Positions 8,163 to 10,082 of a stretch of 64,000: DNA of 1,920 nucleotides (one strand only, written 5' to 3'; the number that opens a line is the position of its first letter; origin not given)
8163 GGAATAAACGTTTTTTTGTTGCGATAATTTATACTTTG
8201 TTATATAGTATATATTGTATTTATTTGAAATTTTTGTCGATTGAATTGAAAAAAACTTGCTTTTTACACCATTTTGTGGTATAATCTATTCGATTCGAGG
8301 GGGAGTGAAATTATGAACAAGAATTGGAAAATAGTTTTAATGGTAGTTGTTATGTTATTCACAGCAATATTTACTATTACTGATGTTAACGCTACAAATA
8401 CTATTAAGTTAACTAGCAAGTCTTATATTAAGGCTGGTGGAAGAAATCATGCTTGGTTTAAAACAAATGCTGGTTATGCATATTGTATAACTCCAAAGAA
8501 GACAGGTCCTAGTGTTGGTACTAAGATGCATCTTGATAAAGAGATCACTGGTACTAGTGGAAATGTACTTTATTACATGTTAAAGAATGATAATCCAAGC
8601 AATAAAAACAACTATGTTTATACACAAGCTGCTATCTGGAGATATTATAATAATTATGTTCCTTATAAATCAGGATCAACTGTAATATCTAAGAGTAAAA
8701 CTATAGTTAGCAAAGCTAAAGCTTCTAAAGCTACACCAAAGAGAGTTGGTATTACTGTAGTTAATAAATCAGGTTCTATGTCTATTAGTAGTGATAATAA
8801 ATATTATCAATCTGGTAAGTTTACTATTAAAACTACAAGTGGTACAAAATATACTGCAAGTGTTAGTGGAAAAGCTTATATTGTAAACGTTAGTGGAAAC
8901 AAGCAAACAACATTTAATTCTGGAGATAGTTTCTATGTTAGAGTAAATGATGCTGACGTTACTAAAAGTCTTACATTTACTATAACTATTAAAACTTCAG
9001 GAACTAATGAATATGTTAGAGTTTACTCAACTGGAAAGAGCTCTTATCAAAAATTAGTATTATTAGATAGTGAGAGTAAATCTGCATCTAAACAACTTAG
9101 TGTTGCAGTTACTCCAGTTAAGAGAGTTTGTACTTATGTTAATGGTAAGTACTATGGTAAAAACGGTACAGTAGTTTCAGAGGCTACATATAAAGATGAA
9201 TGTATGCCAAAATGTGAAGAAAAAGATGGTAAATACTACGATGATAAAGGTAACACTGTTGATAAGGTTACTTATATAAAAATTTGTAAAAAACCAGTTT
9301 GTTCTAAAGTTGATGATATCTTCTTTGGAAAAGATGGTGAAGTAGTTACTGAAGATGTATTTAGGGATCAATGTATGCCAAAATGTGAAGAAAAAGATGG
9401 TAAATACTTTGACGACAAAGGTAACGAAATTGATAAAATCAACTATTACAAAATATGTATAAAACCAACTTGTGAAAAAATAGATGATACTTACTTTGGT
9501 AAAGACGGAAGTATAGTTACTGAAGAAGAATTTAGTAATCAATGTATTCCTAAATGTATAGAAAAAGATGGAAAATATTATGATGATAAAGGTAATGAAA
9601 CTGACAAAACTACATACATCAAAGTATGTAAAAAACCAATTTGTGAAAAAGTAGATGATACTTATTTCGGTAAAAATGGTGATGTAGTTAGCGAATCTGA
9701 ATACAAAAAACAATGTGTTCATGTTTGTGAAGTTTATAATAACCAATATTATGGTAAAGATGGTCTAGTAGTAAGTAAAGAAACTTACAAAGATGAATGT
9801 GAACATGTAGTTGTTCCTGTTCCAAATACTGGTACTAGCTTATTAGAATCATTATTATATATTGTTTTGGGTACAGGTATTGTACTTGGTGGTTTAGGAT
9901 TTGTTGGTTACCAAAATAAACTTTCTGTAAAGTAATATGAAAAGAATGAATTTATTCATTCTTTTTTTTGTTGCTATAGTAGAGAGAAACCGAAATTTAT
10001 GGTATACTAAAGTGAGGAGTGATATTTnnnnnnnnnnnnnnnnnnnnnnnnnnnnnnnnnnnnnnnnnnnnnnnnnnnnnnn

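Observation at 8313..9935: Thioester-domain (TQxAIW) adhesin with a stalk of unusually Cys-rich 57-aa tandem repeats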

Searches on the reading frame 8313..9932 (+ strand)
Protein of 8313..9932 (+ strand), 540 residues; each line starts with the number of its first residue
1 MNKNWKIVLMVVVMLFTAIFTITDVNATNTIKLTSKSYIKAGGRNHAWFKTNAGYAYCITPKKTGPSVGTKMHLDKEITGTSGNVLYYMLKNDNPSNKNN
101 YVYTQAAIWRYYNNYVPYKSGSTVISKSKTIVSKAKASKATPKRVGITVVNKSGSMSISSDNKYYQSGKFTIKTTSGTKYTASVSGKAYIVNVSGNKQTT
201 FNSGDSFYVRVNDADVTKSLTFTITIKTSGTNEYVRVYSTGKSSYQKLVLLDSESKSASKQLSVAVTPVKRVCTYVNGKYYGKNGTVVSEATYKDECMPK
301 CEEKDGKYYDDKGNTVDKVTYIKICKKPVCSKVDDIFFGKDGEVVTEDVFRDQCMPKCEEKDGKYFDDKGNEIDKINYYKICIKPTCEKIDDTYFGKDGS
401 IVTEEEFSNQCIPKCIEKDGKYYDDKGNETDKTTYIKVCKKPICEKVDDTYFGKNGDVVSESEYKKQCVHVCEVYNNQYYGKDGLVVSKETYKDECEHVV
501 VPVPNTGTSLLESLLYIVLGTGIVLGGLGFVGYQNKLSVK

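Call 3: search_protein_families(library=pfam, proteins=[window:8313-9932:+], max_evalue=1)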
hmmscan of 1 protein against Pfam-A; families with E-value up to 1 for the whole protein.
window:8313-9932:+ (540 aa): 3 families
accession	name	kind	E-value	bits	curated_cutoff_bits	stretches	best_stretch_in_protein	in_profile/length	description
PF08341.16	TED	-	1.7e-05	25.6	22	1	55-133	1-98/102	Thioester domain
PF22372.1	BA_2335-like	-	0.011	16.1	27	1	325-359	5-40/59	BA_2335-like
PF14524.12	Wzt_C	-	0.018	15.4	30.4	1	188-234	15-63/143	Wzt C-terminal domain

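Call 4: search_protein_families(library=ncbifam, proteins=[window:8313-9932:+], max_evalue=1)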
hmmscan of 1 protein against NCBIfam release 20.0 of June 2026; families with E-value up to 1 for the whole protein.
window:8313-9932:+ (540 aa): 3 families
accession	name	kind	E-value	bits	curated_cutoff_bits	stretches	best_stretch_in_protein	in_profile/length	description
TIGR03934.1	TQXA_dom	domain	0.029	14.3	30.4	1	94-115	20-41/42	TQXA domain-containing protein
NF052403.1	ESX1TransRegEspM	equivalog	0.12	11.2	550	1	125-233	8-114/367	ESX-1 type VII secretion system transcriptional regulator EspM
TIGR01965.1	VCBS_repeat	domain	0.21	11.8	15.5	1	150-235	9-84/99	VCBS domain-containing protein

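Call 5: search_solved_structures(query=window:8313-9932:+, max_evalue=1, show_alignments=3)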
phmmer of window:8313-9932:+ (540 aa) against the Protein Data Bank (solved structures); distinct sequences matched with E-value up to 1: 1.
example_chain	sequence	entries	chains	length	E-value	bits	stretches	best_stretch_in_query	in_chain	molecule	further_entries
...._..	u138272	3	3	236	0.48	12.1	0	57-117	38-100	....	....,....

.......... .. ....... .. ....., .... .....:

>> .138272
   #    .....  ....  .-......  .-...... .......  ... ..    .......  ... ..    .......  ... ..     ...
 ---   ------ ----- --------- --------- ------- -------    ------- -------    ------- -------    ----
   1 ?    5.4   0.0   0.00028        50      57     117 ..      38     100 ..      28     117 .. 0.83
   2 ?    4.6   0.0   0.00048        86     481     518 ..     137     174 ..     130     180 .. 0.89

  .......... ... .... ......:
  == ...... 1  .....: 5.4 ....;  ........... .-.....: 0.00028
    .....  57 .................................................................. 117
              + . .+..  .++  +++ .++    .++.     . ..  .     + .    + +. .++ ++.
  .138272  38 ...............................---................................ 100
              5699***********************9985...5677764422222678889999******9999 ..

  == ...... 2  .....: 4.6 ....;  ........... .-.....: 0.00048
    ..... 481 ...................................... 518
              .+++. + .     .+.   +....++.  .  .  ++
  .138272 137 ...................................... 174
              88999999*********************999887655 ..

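Call 6: find_homologous_proteins(query=window:8313-9932:+)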
Query window:8313-9932:+ (540 aa): 309 proteins with E <= 0.001 among 8000 candidates; the best 120 are listed.
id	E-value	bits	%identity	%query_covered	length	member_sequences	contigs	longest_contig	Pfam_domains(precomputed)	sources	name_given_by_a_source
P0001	0.0e+0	1212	100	100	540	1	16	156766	-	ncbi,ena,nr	ncbi:MAG: Cys-Gln thioester bond-forming surface protein [Bacilli bacterium]|nr:Cys-Gln thioester bo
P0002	0.0e+0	1112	68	100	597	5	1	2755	PF08341.17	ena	-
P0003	0.0e+0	1085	73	100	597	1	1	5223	PF08341.17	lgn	-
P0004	0.0e+0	1077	80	100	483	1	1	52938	-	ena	-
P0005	0.0e+0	1048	68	100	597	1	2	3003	PF08341.17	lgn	-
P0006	7.1e-285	964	76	100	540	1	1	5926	PF08341.17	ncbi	-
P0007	2.4e-274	929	64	100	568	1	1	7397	-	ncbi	-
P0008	1.4e-131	458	38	91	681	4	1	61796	-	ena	-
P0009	3.4e-129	450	37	91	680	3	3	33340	-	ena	-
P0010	8.0e-127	442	34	91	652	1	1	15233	-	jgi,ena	-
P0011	3.2e-120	420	35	89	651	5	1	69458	PF06848.18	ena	-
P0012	5.1e-116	406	39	98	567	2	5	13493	PF08341.17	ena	-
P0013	6.3e-114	399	36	99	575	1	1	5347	-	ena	-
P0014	5.8e-111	390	32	98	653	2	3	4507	-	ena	-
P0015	1.2e-110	389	36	90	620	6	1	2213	-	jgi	-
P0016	6.2e-105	370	35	97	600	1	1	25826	PF19127.7,PF11178.14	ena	-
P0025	7.2e-97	343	38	100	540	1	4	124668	-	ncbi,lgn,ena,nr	ncbi:MAG: LPXTG cell wall anchor domain-containing protein [Bacilli bacterium]|nr:LPXTG cell wall an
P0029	4.7e-94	334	40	49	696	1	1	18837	PF27401.1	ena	-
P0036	4.7e-89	317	36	98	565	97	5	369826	-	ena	-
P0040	1.4e-85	306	37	100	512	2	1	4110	PF08341.17,PF00746.27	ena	-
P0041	2.3e-85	305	39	92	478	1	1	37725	-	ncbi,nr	ncbi:MAG: thioester domain-containing protein, partial [Bacilli bacterium]|nr:thioester domain-conta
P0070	5.3e-69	251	29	99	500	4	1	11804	PF08341.17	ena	-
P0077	5.0e-65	238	42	36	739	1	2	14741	PF23499.2,PF07661.20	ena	-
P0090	1.1e-57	214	33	82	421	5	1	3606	PF08341.17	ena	-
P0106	7.1e-55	205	33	84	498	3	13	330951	PF08341.17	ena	-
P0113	2.1e-53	200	39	45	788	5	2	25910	PF07661.20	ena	-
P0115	3.8e-53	199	31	69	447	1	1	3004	PF08341.17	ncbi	-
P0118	3.2e-52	196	34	81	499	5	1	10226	PF08341.17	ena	-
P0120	1.8e-51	193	30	76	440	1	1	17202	PF08341.17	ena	-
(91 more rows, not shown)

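Call 10: search_protein_families(library=pfam, proteins=[P0029, P0077, P0113, P0036, P0008, P0106, P0016], max_evalue=1)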
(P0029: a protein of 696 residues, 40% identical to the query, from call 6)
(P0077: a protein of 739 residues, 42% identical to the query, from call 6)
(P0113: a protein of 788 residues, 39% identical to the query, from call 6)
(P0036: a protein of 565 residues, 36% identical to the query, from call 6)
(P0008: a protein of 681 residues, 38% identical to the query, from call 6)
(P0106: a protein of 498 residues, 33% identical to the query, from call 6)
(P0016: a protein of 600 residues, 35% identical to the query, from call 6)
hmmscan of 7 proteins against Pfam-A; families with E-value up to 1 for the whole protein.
P0029 (696 aa): 6 families
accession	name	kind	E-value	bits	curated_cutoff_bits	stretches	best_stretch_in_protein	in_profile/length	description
PF21664.2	TBPIP_C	-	4e-05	24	27.2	0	427-486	50-110/115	TBP-interacting protein, C-terminal domain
PF19137.5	DUF5820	-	0.00032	21.5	33.7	0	335-367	21-53/117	Family of unknown function (DUF5820)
PF00451.25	Toxin_2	-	0.00077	20.2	25.1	0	370-387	6-23/32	Scorpion short toxin, BmKK2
PF06848.17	Disaggr_repeat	-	0.00089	19.4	33.9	0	518-562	93-137/179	Disaggregatase related repeat domain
PF00746.26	Gram_pos_anchor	-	0.0075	16.6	20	1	663-695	10-41/43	LPXTG cell wall anchor motif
PF14568.11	SUKH_6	-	0.28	12.1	27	0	528-582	40-85/119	SMI1-KNR4 cell-wall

P0077 (739 aa): 5 families
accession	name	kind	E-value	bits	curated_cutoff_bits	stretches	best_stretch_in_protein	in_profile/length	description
PF07661.19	MORN_2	-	9.7e-07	28.8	29.6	3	285-299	6-20/22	MORN repeat variant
PF23499.1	YnfU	-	1.1e-05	25.7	27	0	228-245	6-23/49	YnfU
PF12396.14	DUF3659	-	0.015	15.6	24.8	0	283-298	41-56/61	Protein of unknown function (DUF3659)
PF10542.14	Vitelline_membr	-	0.016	15.5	25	0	234-240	9-15/38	Vitelline membrane cysteine-rich region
PF21849.1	DUF6908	-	0.045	14.1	27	0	415-483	47-114/123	Domain of unknown function (DUF6908)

P0113 (788 aa): 4 families
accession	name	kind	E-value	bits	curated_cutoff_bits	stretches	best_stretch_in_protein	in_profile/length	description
PF07661.19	MORN_2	-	1.6e-05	25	29.6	0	284-298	6-20/22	MORN repeat variant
PF23499.1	YnfU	-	0.00048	20.4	27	0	413-430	6-23/49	YnfU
PF12396.14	DUF3659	-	0.0065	16.8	24.8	0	404-419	41-56/61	Protein of unknown function (DUF3659)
PF10542.14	Vitelline_membr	-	0.043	14.1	25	0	235-241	9-15/38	Vitelline membrane cysteine-rich region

P0036 (565 aa): 6 families
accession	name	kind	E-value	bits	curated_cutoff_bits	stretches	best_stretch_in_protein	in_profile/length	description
PF00746.26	Gram_pos_anchor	-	0.00017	21.9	20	1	537-564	10-37/43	LPXTG cell wall anchor motif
PF08341.16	TED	-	0.0014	19.5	22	1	58-136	1-100/102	Thioester domain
PF22236.2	TEBP_OB2-like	-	0.02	15.4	27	0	491-514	7-30/100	Telomere end-binding protein alpha subunit OB2 domain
PF17231.7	DUF5305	-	0.027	14.4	29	1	509-563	81-136/217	Family of unknown function (DUF5305)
PF12985.13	DUF3869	-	0.031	14.9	24.5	1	165-238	6-79/85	Domain of unknown function (DUF3869)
PF21331.3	Isoamylase_C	-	0.55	11.2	27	0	42-111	7-76/107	Isoamylase, C-terminal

P0008 (681 aa): 4 families
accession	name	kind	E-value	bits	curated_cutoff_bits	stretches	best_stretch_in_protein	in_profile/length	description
PF08341.16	TED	-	0.00055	20.8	22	1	55-119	2-75/102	Thioester domain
PF06848.17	Disaggr_repeat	-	0.00059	20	33.9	0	475-519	94-138/179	Disaggregatase related repeat domain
PF08489.16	TiaS_FLD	-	0.0078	16.8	21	0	504-545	47-85/116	TiaS FLD domain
PF13953.12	PapC_C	-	0.18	12.1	27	1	187-211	13-37/66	PapC C-terminal domain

P0106 (498 aa): 1 family
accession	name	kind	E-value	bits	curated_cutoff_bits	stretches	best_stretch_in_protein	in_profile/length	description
PF08341.16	TED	-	7.1e-09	36.5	22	1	66-156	2-101/102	Thioester domain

P0016 (600 aa): 8 families
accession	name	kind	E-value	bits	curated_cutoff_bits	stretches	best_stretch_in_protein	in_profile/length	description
PF11178.13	DUF2963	-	5.9e-08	32.4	22.6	4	323-350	8-35/52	Protein of unknown function (DUF2963)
PF19127.6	Choline_bind_3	-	2.5e-05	24.6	27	0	398-409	12-23/47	Choline-binding repeat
PF06979.18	TMEM70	-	0.014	15.8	22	0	363-400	77-115/157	TMEM70/TMEM186/TMEM223 protein family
PF08341.16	TED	-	0.029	15.2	22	1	91-136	51-99/102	Thioester domain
PF21446.3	Gp34_trimer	-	0.11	13.4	27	1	142-213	19-88/116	Long-tail fiber proximal subunit, C-terminal, trimerization domain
PF00054.30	Laminin_G_1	-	0.16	12.6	24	1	179-219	36-76/131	Laminin G domain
PF14527.11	LAGLIDADG_WhiA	-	0.22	12.1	23.2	0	70-130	6-64/93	WhiA LAGLIDADG-like domain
PF21473.3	Ssb-like_OB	-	0.4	11.3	24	1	147-219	9-80/97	Single-stranded DNA binding protein Ssb-like, OB fold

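Call 14: find_encoding_contigs(protein=P0001, flank=10000, max_places=4)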
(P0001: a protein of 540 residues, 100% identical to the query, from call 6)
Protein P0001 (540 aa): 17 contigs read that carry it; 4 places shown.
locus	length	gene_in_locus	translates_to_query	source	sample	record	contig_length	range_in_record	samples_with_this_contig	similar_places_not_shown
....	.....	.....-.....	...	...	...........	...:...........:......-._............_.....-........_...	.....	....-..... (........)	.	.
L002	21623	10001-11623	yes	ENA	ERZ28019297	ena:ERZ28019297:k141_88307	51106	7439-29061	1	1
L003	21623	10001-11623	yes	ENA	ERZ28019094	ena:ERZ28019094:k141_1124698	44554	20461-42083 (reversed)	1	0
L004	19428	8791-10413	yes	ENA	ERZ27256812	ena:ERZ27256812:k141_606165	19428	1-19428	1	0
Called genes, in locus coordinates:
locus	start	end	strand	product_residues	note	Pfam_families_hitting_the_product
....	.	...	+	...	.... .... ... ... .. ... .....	-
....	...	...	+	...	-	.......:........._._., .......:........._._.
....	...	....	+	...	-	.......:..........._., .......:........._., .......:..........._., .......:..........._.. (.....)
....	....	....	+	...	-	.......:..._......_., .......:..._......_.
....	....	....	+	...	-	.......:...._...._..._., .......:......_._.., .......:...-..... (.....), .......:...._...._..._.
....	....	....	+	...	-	-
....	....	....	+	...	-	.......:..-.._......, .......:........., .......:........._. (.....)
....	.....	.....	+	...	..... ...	-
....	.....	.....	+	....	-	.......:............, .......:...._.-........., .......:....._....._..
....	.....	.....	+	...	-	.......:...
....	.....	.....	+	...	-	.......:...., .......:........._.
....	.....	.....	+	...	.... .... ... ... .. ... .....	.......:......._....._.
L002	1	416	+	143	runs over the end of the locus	-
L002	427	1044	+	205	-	PF12706:Lactamase_B_2, PF13483:Lactamase_B_3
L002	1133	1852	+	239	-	PF00561:Abhydrolase_1, PF12146:Hydrolase_4, PF12697:Abhydrolase_6, PF20408:Abhydrolase_11 (faint)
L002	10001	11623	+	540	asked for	-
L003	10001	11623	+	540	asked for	-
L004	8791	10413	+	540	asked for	-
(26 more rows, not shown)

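Call 36: find_related_loci(query=window:8313-9932:+, collection=genome_contigs, flank=6000)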
Query window:8313-9932:+ (540 aa) in genome_contigs; peptide patterns used: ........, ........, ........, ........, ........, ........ (x = any residue, [..] = any of these).
79 stretches matched a pattern; 1 encode a relative of the query (tblastn E <= 1e-3); 1 distinct loci.
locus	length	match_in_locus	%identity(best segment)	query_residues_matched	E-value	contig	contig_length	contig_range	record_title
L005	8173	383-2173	72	1-540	0e+0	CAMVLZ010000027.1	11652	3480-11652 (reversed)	MAG TPA_asm: uncultured Firmicutes bacterium isolate SRR8387716_bin.23_metaWRAP_v1.3_MAG genome assembly, contig: ERZ142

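Call 52: list_cluster_members(proteins=[P0001, P0025, P0041])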
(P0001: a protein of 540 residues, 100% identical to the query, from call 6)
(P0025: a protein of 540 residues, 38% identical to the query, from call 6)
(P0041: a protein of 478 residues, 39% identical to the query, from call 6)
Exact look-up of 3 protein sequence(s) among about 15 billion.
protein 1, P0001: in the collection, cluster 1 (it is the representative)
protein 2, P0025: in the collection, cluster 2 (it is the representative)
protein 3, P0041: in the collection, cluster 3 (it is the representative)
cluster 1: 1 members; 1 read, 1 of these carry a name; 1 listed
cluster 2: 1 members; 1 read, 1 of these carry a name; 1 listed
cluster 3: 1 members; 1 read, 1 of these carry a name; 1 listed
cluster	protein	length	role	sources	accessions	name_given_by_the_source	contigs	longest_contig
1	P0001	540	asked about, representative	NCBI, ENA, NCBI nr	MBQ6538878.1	MAG: Cys-Gln thioester bond-forming surface protein [Bacilli bacterium] | Cys-Gln thioester bond-forming surface protein [Bacilli bacterium]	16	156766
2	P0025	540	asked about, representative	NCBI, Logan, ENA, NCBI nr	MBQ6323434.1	MAG: LPXTG cell wall anchor domain-containing protein [Bacilli bacterium] | LPXTG cell wall anchor domain-containing protein [Bacilli bacterium]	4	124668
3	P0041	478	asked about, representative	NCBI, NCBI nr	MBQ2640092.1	MAG: thioester domain-containing protein, partial [Bacilli bacterium] | thioester domain-containing protein [Bacilli bacterium]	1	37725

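Call 54: find_encoding_contigs(protein=P0036, flank=8000, max_places=2)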
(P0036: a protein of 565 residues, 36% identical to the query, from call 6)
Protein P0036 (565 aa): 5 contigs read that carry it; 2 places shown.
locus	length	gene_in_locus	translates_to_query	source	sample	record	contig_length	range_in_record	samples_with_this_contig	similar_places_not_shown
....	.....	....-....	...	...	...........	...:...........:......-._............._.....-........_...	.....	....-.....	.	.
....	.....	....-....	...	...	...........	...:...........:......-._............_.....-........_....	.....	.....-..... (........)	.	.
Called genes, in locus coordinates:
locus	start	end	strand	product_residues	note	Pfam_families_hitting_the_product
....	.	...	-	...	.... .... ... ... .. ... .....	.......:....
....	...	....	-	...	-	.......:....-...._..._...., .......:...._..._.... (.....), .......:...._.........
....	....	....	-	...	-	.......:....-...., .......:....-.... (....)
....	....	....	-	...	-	-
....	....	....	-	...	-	-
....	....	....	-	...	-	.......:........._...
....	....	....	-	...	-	-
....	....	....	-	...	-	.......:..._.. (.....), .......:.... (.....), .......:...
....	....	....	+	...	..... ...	-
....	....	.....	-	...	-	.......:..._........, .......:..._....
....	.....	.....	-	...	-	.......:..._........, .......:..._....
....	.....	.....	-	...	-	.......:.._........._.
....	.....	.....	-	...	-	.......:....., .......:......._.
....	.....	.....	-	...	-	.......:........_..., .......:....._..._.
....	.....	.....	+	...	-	-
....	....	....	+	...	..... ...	-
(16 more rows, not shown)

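Call 55: find_encoding_contigs(protein=P0008, flank=8000, max_places=1)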
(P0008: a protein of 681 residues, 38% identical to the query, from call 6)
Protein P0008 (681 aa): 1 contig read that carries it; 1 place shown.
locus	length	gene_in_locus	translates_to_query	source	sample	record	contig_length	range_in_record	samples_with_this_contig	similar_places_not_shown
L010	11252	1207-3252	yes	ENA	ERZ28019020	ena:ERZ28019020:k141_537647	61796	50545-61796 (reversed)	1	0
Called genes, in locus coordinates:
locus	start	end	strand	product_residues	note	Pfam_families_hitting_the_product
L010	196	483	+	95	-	-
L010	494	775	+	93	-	-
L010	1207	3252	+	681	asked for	-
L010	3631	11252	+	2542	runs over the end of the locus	PF10091:Glycoamylase, PF06165:GH94_b-supersand, PF17167:Glyco_hydro_94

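Call 56: find_encoding_contigs(protein=P0106, flank=8000, max_places=1)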
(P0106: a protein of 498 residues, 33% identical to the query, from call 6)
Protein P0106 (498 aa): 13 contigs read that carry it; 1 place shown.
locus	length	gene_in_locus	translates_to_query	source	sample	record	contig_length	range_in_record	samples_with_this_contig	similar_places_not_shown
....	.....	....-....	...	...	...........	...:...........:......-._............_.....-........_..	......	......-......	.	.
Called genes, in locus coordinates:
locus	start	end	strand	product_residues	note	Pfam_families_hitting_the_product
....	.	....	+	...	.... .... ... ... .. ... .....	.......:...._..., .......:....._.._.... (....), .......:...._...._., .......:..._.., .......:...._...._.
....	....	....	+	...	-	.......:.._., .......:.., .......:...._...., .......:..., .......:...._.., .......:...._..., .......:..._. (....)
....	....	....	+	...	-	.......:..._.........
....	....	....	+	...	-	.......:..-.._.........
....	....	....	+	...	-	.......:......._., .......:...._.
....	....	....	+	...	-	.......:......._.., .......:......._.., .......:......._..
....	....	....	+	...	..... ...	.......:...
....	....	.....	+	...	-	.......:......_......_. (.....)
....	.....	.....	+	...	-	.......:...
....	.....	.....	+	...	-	-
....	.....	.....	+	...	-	-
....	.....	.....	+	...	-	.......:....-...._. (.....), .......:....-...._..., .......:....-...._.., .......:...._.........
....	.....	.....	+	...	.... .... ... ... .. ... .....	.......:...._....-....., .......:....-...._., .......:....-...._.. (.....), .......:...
